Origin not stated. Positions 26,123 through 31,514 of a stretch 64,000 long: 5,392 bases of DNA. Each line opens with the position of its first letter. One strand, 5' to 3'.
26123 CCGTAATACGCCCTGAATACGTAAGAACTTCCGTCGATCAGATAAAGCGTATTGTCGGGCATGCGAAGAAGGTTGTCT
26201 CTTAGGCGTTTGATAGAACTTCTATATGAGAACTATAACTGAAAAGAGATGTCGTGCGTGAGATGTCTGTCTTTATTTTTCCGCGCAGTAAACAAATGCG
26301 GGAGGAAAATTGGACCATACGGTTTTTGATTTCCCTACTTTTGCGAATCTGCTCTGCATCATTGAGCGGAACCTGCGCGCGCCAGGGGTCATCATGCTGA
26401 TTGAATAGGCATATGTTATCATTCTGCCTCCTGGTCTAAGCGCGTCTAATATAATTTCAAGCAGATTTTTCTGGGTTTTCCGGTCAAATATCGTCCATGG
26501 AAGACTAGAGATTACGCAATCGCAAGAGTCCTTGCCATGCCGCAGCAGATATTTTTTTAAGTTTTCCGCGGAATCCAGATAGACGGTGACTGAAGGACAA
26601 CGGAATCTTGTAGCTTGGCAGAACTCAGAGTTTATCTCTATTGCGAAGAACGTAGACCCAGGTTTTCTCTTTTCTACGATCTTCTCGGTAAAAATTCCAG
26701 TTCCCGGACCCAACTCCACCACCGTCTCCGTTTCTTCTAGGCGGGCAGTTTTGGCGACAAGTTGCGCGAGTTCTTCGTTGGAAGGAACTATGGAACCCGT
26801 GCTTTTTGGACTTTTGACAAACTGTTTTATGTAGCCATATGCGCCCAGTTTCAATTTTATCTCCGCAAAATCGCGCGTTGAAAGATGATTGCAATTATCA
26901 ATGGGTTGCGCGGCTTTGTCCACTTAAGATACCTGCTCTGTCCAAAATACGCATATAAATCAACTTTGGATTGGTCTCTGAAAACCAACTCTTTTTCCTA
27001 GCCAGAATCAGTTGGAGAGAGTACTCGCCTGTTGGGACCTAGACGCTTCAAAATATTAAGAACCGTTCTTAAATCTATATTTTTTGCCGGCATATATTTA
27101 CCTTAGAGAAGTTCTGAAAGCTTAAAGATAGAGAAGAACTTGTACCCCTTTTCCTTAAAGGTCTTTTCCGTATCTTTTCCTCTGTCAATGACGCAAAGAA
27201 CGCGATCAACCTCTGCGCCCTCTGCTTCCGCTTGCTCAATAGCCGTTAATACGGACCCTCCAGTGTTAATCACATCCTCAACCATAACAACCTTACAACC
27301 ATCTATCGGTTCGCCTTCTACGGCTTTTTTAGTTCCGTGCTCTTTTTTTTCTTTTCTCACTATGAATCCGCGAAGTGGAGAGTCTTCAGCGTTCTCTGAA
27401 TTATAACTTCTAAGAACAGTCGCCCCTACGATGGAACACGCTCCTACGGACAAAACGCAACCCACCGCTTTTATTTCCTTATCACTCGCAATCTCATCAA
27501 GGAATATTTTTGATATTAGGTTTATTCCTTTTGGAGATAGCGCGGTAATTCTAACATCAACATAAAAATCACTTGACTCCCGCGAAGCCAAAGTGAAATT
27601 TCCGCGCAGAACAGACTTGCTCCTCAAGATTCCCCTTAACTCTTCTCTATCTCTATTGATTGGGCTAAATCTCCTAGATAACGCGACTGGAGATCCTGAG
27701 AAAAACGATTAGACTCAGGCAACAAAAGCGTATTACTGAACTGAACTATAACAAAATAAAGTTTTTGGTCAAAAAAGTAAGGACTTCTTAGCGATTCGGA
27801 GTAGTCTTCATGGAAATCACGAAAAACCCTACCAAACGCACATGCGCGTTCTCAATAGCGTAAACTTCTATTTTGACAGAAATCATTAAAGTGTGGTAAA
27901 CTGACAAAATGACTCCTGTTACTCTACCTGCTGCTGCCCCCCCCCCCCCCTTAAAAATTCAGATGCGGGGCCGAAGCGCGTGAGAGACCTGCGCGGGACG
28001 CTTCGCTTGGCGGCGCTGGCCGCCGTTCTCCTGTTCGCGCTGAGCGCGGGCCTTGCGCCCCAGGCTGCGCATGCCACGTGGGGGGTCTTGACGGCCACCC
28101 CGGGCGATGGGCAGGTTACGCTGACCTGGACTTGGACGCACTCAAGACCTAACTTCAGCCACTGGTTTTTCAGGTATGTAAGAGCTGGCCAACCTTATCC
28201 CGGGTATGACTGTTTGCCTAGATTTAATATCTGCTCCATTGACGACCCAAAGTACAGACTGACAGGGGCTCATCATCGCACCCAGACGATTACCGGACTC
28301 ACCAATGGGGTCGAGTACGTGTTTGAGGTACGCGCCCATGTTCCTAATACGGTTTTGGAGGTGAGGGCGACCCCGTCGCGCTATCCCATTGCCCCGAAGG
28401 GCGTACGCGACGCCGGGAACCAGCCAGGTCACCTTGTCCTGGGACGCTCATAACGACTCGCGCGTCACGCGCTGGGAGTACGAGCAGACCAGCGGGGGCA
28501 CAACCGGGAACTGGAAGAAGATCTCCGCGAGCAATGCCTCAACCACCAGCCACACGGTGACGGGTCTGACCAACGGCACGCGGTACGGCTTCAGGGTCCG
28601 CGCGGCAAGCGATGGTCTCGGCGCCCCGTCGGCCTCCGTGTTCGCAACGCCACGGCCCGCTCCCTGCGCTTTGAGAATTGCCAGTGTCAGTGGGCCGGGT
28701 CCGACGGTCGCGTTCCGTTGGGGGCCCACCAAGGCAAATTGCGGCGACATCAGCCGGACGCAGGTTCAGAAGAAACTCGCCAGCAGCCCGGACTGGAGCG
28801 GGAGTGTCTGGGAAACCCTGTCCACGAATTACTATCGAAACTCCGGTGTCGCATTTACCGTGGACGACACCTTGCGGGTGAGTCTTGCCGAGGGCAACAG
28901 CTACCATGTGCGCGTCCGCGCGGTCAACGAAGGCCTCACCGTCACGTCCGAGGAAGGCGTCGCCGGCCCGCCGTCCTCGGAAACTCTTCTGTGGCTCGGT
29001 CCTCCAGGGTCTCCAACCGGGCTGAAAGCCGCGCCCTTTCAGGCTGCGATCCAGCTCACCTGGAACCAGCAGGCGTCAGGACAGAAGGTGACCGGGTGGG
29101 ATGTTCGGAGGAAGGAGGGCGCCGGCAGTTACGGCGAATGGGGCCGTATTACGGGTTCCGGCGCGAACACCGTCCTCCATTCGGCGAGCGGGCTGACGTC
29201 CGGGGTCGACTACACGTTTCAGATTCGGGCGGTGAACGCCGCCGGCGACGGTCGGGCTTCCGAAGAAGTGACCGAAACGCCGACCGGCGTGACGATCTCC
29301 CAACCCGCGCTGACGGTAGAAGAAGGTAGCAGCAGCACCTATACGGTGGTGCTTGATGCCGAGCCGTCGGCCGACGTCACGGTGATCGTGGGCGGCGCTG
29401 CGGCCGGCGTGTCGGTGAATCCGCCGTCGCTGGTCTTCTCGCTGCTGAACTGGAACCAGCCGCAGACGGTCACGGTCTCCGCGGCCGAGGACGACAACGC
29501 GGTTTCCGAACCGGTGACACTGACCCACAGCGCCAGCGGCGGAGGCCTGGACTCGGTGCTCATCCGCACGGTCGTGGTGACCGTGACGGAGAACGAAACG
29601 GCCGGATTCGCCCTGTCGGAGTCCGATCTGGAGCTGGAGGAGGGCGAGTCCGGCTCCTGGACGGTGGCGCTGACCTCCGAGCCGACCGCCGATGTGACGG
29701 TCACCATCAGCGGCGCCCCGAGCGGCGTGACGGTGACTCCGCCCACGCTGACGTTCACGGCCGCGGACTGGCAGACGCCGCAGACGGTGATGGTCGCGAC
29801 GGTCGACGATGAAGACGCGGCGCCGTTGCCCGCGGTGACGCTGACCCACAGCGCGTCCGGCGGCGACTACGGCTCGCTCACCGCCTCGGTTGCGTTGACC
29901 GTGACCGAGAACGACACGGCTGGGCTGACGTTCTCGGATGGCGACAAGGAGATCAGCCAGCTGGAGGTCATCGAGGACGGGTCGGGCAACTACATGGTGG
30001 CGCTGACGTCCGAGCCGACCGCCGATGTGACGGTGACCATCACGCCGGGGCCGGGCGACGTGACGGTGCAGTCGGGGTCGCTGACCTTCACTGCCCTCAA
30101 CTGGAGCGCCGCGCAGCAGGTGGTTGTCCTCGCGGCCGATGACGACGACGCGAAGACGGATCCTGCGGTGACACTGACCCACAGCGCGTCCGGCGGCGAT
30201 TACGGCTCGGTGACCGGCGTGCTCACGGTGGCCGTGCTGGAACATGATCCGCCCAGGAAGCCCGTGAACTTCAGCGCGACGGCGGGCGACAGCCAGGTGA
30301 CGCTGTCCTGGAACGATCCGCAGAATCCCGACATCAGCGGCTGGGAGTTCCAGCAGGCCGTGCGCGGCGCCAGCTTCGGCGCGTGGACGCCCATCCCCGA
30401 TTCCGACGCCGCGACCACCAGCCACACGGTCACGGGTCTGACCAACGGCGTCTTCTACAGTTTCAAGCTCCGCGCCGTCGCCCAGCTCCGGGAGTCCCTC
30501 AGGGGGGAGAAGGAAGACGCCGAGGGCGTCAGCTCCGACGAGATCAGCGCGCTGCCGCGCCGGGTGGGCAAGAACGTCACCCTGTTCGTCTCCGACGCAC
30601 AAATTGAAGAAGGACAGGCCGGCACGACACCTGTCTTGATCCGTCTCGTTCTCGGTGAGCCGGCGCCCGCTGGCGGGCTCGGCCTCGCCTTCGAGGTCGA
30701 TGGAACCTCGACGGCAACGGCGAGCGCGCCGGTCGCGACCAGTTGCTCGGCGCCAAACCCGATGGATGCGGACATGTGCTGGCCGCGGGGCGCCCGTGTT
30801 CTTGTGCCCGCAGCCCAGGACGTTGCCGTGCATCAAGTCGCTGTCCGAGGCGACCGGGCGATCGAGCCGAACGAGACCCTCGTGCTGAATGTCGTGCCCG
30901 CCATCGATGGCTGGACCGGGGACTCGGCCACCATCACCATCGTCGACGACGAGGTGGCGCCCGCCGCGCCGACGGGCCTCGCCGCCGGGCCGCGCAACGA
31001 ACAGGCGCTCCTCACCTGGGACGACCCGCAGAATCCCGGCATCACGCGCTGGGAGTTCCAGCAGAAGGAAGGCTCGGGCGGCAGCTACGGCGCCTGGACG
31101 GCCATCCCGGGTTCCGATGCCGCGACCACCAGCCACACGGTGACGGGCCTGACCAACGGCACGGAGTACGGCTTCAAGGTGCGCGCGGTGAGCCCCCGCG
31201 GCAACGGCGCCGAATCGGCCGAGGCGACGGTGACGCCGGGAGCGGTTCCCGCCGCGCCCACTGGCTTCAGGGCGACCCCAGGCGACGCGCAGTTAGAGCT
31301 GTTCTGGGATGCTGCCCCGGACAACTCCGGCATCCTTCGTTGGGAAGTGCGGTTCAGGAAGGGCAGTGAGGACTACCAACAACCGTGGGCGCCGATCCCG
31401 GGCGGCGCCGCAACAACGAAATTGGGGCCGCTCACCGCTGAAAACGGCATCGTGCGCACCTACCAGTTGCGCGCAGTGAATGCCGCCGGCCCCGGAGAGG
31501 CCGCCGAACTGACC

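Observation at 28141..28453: Frameshift separating the signal-peptide/first-FN3 ORF from the main frame, next to a ~190-bp low-GC patch inside the gene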

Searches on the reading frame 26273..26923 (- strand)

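Call 10: search_protein_families(library=pfam, proteins=[window:26273-26923:-], max_evalue=0.01)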
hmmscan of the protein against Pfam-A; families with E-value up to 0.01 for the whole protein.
window:26273-26923:- (216 aa): 7 families
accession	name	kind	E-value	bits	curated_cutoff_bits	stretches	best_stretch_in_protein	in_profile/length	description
PF13649.12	Methyltransf_25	-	1e-07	33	27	1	68-166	1-97/97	Methyltransferase domain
PF00398.26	RrnaAD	-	1.1e-07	31.6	24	1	42-107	8-70/263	Ribosomal RNA adenine dimethylase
PF08242.18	Methyltransf_12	-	2.8e-05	25.2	30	1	69-167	1-97/98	Methyltransferase domain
PF08241.18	Methyltransf_11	-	3.5e-05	24.8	21.2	1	70-169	2-94/95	Methyltransferase domain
PF13489.12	Methyltransf_23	-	7.7e-05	22.9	27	1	50-169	7-115/164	Methyltransferase domain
PF13847.12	Methyltransf_31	-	0.00031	20.9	27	1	64-174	3-113/145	Methyltransferase domain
PF01728.25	FtsJ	-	0.0013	19.1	24.1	1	52-199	9-162/181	FtsJ-like methyltransferase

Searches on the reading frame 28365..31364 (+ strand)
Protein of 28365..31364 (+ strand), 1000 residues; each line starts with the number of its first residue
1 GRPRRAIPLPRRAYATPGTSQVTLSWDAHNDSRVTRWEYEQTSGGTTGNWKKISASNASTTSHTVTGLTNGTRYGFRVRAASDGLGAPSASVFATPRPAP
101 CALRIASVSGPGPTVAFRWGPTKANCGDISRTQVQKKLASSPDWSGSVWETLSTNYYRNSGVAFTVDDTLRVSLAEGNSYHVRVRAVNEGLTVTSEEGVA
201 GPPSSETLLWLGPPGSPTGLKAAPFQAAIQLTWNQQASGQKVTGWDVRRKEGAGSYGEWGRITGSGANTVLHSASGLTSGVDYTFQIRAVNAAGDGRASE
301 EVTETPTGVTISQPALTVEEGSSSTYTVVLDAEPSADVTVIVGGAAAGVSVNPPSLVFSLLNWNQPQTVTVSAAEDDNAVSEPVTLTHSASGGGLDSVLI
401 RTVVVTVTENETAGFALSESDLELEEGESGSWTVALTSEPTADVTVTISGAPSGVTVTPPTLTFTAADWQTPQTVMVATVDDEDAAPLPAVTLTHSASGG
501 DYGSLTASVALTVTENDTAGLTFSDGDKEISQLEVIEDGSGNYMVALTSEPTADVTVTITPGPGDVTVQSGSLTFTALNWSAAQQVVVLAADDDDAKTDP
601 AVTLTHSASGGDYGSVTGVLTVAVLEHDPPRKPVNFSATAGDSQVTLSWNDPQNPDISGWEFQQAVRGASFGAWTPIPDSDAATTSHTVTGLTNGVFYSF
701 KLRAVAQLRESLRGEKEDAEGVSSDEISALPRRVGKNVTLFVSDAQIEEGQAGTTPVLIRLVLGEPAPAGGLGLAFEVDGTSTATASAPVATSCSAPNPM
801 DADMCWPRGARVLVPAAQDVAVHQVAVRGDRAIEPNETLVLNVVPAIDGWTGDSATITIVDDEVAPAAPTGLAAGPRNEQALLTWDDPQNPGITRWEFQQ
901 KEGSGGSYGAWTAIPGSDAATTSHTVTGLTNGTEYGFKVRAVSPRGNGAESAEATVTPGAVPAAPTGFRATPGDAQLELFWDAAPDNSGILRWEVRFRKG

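Call 10: search_protein_families(library=pfam, proteins=[window:28365-31364:+], max_evalue=0.01)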
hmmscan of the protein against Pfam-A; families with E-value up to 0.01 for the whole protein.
window:28365-31364:+ (1000 aa): 5 families
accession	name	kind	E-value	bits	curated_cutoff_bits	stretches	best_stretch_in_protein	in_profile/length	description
PF00041.27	fn3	-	2.5e-37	127.4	25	4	868-956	2-83/84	Fibronectin type III domain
PF25059.1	FN3_DSCAM-DSCAML_C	-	3.2e-13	50.2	39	0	47-84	32-68/89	DSCAM/DSCAML C-terminal Fn3-like domain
PF16656.11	Pur_ac_phosph_N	-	1.7e-08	35.4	30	1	18-83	11-83/93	Purple acid Phosphatase, N-terminal domain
PF25814.1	fn3_SORL1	-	0.00027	21.4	27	0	920-956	51-85/90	SORL1-like, fn3 domain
PF16323.11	DUF4959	-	0.0005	20.8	32.9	0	860-958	13-106/106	Domain of unknown function (DUF4959)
